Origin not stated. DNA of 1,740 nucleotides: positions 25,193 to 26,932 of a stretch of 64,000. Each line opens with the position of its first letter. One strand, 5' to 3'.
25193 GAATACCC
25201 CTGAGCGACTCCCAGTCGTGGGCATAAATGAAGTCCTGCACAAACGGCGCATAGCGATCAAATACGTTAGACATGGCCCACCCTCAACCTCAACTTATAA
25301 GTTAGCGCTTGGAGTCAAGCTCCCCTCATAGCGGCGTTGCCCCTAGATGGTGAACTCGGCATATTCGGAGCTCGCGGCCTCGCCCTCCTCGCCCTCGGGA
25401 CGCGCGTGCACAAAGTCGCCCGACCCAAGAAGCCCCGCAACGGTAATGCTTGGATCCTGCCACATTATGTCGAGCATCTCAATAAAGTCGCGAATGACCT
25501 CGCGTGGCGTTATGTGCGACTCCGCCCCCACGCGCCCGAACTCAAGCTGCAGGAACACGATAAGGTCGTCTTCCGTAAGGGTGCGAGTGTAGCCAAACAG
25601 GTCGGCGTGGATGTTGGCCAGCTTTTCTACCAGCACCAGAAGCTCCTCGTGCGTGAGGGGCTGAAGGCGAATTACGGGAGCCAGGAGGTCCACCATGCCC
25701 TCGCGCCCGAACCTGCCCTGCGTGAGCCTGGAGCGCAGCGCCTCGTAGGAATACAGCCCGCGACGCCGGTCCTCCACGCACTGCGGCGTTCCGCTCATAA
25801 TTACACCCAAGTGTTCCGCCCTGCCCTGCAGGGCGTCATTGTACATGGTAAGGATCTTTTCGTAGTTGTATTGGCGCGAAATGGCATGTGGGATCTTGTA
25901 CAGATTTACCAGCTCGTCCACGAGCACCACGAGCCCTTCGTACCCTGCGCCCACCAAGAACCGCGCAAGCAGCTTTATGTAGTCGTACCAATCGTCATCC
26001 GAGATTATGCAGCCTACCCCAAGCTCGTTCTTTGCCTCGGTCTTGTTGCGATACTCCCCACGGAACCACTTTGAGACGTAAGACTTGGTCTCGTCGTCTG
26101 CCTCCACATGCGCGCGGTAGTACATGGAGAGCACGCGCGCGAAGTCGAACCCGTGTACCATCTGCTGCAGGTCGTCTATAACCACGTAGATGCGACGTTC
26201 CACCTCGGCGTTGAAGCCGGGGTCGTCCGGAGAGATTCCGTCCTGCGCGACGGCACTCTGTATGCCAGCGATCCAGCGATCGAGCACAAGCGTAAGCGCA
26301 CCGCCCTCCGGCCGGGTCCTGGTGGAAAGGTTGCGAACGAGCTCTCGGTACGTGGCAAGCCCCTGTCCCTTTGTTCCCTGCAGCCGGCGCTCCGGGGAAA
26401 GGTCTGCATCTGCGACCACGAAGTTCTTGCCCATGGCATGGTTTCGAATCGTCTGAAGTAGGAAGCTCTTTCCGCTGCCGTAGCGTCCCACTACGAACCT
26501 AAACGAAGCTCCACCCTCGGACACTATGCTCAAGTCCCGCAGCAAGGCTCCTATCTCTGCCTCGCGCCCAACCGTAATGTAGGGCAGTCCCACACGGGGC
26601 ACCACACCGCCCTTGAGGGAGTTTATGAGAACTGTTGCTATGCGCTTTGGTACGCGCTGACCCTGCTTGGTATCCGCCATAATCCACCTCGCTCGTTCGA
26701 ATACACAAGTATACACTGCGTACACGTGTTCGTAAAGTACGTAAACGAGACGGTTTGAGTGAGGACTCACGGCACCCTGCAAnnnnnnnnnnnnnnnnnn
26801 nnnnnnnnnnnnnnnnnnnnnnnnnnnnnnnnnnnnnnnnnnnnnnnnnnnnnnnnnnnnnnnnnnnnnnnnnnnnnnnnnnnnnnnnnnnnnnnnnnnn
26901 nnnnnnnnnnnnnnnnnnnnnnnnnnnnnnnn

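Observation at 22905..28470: TerB-N/TerB-C protein + DUF2791-like ATPase + DEVH helicase: probable Shango anti-phage system, positioned 10 nt behind metK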

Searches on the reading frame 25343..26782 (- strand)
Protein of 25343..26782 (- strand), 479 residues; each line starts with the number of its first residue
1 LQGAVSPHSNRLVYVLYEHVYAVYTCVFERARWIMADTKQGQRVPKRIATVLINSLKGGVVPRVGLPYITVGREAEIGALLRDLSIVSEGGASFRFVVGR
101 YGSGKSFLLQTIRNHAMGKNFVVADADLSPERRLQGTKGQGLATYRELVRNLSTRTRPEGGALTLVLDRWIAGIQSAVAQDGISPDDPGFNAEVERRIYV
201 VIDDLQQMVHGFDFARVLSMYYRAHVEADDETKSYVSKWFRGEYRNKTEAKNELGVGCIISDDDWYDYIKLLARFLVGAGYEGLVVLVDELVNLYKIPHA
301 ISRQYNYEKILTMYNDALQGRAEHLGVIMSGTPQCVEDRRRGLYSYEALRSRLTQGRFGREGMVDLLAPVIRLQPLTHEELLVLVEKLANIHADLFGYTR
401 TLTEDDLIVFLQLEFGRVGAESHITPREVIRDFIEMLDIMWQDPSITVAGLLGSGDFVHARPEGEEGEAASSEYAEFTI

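Call 5: search_protein_families(library=pfam, proteins=[window:25343-26782:-], max_evalue=0.01)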
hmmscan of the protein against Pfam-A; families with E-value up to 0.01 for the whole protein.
window:25343-26782:- (479 aa): 4 families
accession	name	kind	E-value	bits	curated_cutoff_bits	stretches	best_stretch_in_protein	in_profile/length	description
PF10923.14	BrxC_BrxD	-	5e-165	549.9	22.2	1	44-453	1-411/414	BREX system ATP-binding protein BrxC/D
PF13191.12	AAA_16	-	2.7e-08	34.9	32.6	1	71-207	3-143/167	AAA ATPase domain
PF01637.24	ATPase_2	-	1.9e-05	25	33.2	1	73-216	4-129/225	ATPase domain predominantly from Archaea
PF13401.12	AAA_22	-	0.00023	21.9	27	0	91-207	4-95/130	AAA domain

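Call 6: search_protein_families(library=padloc, proteins=[window:25343-26782:-], max_evalue=0.01)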
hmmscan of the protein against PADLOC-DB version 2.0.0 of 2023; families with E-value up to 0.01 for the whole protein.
window:25343-26782:- (479 aa): 3 families
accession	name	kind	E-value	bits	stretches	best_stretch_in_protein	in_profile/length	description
PDLC03959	SngB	-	6.6e-189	626.5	1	42-460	4-423/439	-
PDLC02494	BrxD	-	2.5e-48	163.3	1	47-440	7-398/440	BrxD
PDLC04140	mad8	-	0.00051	17.6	0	94-119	29-54/314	mads_8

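Call 63: search_solved_structures(query=window:25343-26680:-, max_evalue=0.01)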
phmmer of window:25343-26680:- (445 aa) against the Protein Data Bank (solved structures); distinct sequences matched with E-value up to 0.01: 0.

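Call 67: find_related_loci(query=window:25343-26680:-, collection=viral_contigs, flank=6000)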
Query window:25343-26680:- (445 aa) in viral_contigs; peptide patterns used: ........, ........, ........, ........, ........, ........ (x = any residue, [..] = any of these).
1 stretches matched a pattern, but none encodes a relative of the query by tblastn (E <= 1e-3).

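Call 69: find_related_loci(query=A2, collection=viral_contigs, flank=6000)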
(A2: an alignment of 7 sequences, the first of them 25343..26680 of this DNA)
Query A2 (445 aa) in viral_contigs; peptide patterns used: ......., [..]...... (x = any residue, [..] = any of these).
152 stretches matched a pattern; 1 encode a relative of the query (tblastn E <= 1e-3); 1 distinct loci.
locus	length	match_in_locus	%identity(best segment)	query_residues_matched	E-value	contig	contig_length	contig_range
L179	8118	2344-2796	54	42-189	3e-46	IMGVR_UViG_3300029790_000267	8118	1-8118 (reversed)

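Call 70: search_dna_similar(query=window:25343-26680:-, collection=plasmids, mode=protein, max_evalue=1e-30, max_rows=40)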
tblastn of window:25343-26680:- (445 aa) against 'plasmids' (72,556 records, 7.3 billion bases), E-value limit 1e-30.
Records with a match: 686; places in all: 688; records where one place covers at least 80% of the query: 675.
Best place of each record, by identity: 60-80% 1; <60% 685.
By first word of the organism name: Klebsiella 449; Salmonella 144; Escherichia 14; Sulfitobacter 7; Phaeobacter 5; Bradyrhizobium 4; Raoultella 4; Burkholderia 3; Paracoccus 3; Mesorhizobium 3; and 40 more.
By predicted mobility (MOB-suite, as given by PLSDB): conjugative 540; non-mobilizable 102; mobilizable 44.
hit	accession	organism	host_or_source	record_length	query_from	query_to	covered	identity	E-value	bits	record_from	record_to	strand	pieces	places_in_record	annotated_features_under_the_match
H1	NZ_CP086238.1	Clostridium estertheticum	single colony,bovine feces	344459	4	427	95%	62.6%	0e+0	579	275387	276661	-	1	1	ATP-binding protein | TerB N-terminal domain-containing protein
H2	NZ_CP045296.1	Paenibacillus cellulositrophicus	cell culture,Thai soil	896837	9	419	92%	56.3%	2e-156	497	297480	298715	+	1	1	ATP-binding protein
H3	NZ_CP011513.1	Paenibacillus peoriae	cell culture,soil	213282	10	418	92%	52.7%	2e-144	462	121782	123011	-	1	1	ATP-binding protein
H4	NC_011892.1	Methylobacterium nodulans ORS 2060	-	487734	17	411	89%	48.1%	5e-102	340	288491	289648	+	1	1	none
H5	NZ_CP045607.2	Bacillus cereus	Whole organism,soil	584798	10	419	92%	45.9%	5e-118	386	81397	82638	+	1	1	ATP-binding protein | TerB N-terminal domain-containing protein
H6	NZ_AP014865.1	Bacillus thuringiensis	-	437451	10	419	92%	45.2%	3e-117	384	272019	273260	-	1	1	ATP-binding protein | TerB N-terminal domain-containing protein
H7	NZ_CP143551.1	Burkholderia multivorans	Homo sapiens,bronchoalveolar lavage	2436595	11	427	94%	44.2%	1e-96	325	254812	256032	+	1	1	none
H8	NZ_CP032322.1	Azospirillum argentinense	soil sample,Agricultural field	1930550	1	428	96%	43.0%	8e-105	348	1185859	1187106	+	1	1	record has no annotation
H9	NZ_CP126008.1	Bradyrhizobium elkanii USDA 94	Glycine max,soybean,root nodule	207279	9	422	93%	43.9%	9e-101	337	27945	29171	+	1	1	ATP-binding protein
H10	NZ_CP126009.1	Bradyrhizobium elkanii USDA 94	Glycine max,soybean,root nodule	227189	9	422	93%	43.9%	9e-101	337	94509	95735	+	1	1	ATP-binding protein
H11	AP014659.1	Bradyrhizobium diazoefficiens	-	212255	9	419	92%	44.2%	3e-102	341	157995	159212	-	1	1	uncharacterized protein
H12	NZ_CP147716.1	Bradyrhizobium sp. 27S5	-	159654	9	422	93%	43.5%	4e-101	338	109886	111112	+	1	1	ATP-binding protein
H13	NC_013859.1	Azospirillum sp. B510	-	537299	17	419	91%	43.7%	3e-101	338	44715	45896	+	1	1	ATP-binding protein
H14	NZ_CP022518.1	Pantoea vagans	masson pine,cell culture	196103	6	428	95%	41.5%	5e-99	332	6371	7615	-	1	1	ATP-binding protein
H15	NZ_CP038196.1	Paracoccus versutus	single cell,soil adjacent to the roots ...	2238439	9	423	93%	42.2%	7e-98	328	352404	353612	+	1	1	none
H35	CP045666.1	Enterobacteriaceae bacterium Kacie_13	Bacteria culture,Stream water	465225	7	428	95%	40.7%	1e-98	330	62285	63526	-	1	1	ATP-binding protein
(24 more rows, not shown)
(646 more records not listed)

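Call 71: get_annotated_region(hit=H1, flank=4500)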
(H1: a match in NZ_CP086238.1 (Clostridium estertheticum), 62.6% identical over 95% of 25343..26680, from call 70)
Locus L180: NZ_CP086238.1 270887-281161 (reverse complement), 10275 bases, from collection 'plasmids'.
description: Clostridium estertheticum strain CF002 plasmid pCF002-344, complete sequence
organism: Clostridium estertheticum (NCBI taxid 238834)
taxonomy: Bacteria; Bacillota; Clostridia; Eubacteriales; Clostridiaceae; Clostridium; Clostridium estertheticum
host: -; source: single colony,bovine feces; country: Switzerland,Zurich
typing (MOB-suite, as given by PLSDB): non-mobilizable
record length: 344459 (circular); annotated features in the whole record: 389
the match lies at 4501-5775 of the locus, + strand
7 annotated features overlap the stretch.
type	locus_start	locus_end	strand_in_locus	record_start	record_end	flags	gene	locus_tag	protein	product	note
CDS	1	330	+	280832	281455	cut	-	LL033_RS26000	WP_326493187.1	MFS transporter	GO:0055085 - transmembrane transport [Evidence IEA]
CDS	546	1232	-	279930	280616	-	-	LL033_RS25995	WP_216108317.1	alpha/beta hydrolase-fold protein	-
CDS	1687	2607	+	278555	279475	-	-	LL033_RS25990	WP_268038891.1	relaxase/mobilization nuclease domain-containing protein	-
CDS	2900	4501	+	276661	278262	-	-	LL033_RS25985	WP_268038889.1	TerB N-terminal domain-containing protein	-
CDS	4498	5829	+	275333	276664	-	-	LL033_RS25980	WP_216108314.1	ATP-binding protein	-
CDS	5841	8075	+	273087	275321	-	-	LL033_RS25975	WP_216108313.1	DEAD/DEAH box helicase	-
CDS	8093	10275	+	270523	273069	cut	-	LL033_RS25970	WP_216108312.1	ATP-binding cassette domain-containing protein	-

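Call 72: get_annotated_region(hit=H5, flank=4500)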
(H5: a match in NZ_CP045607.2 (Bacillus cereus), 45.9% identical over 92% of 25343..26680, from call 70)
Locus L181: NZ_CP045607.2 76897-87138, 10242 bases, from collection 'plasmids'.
description: Bacillus cereus strain SB1 plasmid p1, complete sequence
organism: Bacillus cereus (NCBI taxid 1396)
taxonomy: Bacteria; Bacillota; Bacilli; Bacillales; Bacillaceae; Bacillus; Bacillus cereus
host: -; source: Whole organism,soil; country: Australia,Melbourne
typing (MOB-suite, as given by PLSDB): non-mobilizable; replicon rep_cluster_125; mating-pair formation MPF_T
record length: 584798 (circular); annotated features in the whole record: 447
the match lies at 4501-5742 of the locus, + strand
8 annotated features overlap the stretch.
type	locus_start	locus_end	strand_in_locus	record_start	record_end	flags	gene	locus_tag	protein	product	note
CDS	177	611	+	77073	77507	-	-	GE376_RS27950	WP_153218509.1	hypothetical protein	-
CDS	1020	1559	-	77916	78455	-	-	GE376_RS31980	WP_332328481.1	tyrosine-type recombinase/integrase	GO:0015074 - DNA integration [Evidence IEA]; GO:0006310 - DNA recombination [Evidence IEA]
CDS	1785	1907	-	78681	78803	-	-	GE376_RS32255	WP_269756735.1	hypothetical protein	-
CDS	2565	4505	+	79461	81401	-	-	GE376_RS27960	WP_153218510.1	TerB N-terminal domain-containing protein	-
CDS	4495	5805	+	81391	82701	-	-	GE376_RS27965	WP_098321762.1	ATP-binding protein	-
CDS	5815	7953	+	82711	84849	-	-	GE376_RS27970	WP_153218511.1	DEAD/DEAH box helicase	-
CDS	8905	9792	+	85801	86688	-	-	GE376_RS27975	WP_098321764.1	hypothetical protein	-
CDS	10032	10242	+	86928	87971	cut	-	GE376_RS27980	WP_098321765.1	PIN domain-containing protein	-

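Call 73: get_annotated_region(hit=H3, flank=4500)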
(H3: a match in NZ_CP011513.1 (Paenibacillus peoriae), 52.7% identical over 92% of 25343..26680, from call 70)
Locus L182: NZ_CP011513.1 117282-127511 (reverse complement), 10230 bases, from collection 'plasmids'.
description: Paenibacillus peoriae strain HS311 plasmid unnamed, complete sequence
organism: Paenibacillus peoriae (NCBI taxid 59893)
taxonomy: Bacteria; Bacillota; Bacilli; Bacillales; Paenibacillaceae; Paenibacillus; Paenibacillus peoriae
host: -; source: cell culture,soil; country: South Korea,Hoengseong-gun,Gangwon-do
typing (MOB-suite, as given by PLSDB): non-mobilizable; replicon rep_cluster_2424
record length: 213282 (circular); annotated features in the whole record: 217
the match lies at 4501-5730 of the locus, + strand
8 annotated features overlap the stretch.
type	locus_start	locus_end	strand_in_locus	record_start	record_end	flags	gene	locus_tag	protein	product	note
CDS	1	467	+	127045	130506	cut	-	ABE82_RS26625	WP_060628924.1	hypothetical protein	-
CDS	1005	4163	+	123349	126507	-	-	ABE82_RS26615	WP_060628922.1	TerB N-terminal domain-containing protein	-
CDS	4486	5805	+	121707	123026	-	-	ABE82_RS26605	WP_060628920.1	ATP-binding protein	-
CDS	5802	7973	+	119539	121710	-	-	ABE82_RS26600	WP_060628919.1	DEAD/DEAH box helicase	-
CDS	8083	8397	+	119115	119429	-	-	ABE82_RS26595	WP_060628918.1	hypothetical protein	-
CDS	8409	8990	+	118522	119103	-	-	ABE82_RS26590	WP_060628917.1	phospholipase D-like domain-containing protein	-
CDS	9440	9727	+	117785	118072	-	-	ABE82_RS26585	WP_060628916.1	hypothetical protein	-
CDS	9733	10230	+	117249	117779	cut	-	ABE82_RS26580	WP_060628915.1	hypothetical protein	-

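Call 74: get_annotated_region(hit=H2, flank=4500)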
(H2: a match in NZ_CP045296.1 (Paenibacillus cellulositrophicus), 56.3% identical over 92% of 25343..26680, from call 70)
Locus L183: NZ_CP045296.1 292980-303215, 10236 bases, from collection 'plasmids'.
description: Paenibacillus cellulositrophicus strain KACC 16577 plasmid unnamed1, complete sequence
organism: Paenibacillus cellulositrophicus (NCBI taxid 562959)
taxonomy: Bacteria; Bacillota; Bacilli; Bacillales; Paenibacillaceae; Paenibacillus; Paenibacillus cellulositrophicus
host: -; source: cell culture,Thai soil; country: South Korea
typing (MOB-suite, as given by PLSDB): non-mobilizable
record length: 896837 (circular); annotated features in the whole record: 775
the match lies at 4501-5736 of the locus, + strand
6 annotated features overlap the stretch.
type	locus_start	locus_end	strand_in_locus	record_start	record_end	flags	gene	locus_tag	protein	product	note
CDS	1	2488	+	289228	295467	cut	-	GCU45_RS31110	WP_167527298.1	S-layer homology domain-containing protein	-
CDS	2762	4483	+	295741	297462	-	-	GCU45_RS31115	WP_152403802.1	TerB N-terminal domain-containing protein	-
CDS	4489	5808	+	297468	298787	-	-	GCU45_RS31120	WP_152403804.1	ATP-binding protein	-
CDS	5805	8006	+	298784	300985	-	-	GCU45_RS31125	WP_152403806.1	DEAD/DEAH box helicase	-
CDS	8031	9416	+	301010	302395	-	-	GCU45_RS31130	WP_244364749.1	hypothetical protein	-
CDS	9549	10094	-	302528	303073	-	-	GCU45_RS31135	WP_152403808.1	TetR/AcrR family transcriptional regulator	GO:0006355 - regulation of DNA-templated transcription [Evidence IEA]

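Call 84: get_annotated_region(hit=H14, flank=4000)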
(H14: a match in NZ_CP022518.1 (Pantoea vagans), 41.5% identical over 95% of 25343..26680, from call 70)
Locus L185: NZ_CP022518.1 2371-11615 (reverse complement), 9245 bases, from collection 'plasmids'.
description: Pantoea vagans strain FBS135 plasmid pPant2, complete sequence
organism: Pantoea vagans (NCBI taxid 470934)
taxonomy: Bacteria; Pseudomonadota; Gammaproteobacteria; Enterobacterales; Erwiniaceae; Pantoea; Pantoea vagans
host: -; source: masson pine,cell culture; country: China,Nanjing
typing (MOB-suite, as given by PLSDB): non-mobilizable; replicon rep_cluster_1441
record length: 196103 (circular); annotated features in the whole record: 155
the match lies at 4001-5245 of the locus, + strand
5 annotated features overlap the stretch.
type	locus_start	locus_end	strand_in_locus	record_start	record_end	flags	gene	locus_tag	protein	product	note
CDS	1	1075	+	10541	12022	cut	-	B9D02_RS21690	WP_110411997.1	amino acid permease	GO:0006865 - amino acid transport [Evidence IEA]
CDS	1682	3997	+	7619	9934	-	-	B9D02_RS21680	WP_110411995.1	TerB N-terminal domain-containing protein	-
CDS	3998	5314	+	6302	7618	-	-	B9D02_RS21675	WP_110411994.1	ATP-binding protein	-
CDS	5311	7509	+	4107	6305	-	-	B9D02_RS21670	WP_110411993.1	DEAD/DEAH box helicase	-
CDS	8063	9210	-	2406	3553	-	-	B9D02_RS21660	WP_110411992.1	IS3 family transposase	-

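Call 85: get_annotated_region(hit=H35, flank=4000)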
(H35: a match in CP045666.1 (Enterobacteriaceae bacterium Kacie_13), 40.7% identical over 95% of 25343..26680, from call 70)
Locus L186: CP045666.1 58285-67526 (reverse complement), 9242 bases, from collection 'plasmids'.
description: Enterobacteriaceae bacterium Kacie_13 plasmid unnamed1, complete sequence
organism: Enterobacteriaceae bacterium Kacie_13 (NCBI taxid 2662179)
taxonomy: Bacteria; Pseudomonadota; Gammaproteobacteria; Enterobacterales; Enterobacteriaceae; ; Enterobacteriaceae bacterium Kacie 13
host: -; source: Bacteria culture,Stream water; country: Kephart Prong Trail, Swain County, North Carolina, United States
typing (MOB-suite, as given by PLSDB): non-mobilizable; replicon rep_cluster_1067
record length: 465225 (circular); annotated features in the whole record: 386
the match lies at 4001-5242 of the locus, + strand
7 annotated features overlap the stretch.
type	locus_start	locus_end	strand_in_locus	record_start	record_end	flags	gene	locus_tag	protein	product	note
CDS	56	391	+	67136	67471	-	-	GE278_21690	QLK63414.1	hypothetical protein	-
CDS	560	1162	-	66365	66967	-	-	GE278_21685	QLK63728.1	hypothetical protein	-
CDS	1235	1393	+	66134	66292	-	-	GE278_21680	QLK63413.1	hypothetical protein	-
CDS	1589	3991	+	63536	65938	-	-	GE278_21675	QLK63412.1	ATPase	-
CDS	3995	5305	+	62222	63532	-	-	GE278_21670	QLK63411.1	ATP-binding protein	-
CDS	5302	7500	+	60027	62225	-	-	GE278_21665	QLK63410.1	DEAD/DEAH box helicase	-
CDS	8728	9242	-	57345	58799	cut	-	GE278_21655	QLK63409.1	succinate-semialdehyde dehydrogenase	-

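Call 86: get_annotated_region(hit=H6, flank=4000)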
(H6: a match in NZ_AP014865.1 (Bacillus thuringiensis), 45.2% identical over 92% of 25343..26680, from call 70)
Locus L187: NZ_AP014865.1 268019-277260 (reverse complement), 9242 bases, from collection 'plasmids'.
description: Bacillus thuringiensis serovar tolworthi strain Pasteur Institute Standard strain plasmid pKK1, complete sequence
organism: Bacillus thuringiensis (NCBI taxid 1442)
taxonomy: Bacteria; Bacillota; Bacilli; Bacillales; Bacillaceae; Bacillus; Bacillus thuringiensis
host: -; source: -; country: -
typing (MOB-suite, as given by PLSDB): non-mobilizable; replicon rep_cluster_125,rep_cluster_1721
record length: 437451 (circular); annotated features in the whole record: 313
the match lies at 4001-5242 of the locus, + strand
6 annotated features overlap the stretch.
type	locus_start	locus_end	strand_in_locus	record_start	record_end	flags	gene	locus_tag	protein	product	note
CDS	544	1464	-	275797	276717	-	-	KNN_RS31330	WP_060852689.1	tyrosine-type recombinase/integrase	GO:0015074 - DNA integration [Evidence IEA]; GO:0006310 - DNA recombination [Evidence IEA]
CDS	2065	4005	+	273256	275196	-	-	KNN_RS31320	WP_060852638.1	TerB N-terminal domain-containing protein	-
CDS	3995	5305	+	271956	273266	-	-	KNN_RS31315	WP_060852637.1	ATP-binding protein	-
CDS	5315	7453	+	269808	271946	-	-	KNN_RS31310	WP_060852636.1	DEAD/DEAH box helicase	-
CDS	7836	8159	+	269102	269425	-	-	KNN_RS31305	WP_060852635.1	nucleoside triphosphate pyrophosphohydrolase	-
CDS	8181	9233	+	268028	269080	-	-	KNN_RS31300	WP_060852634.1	HNH endonuclease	-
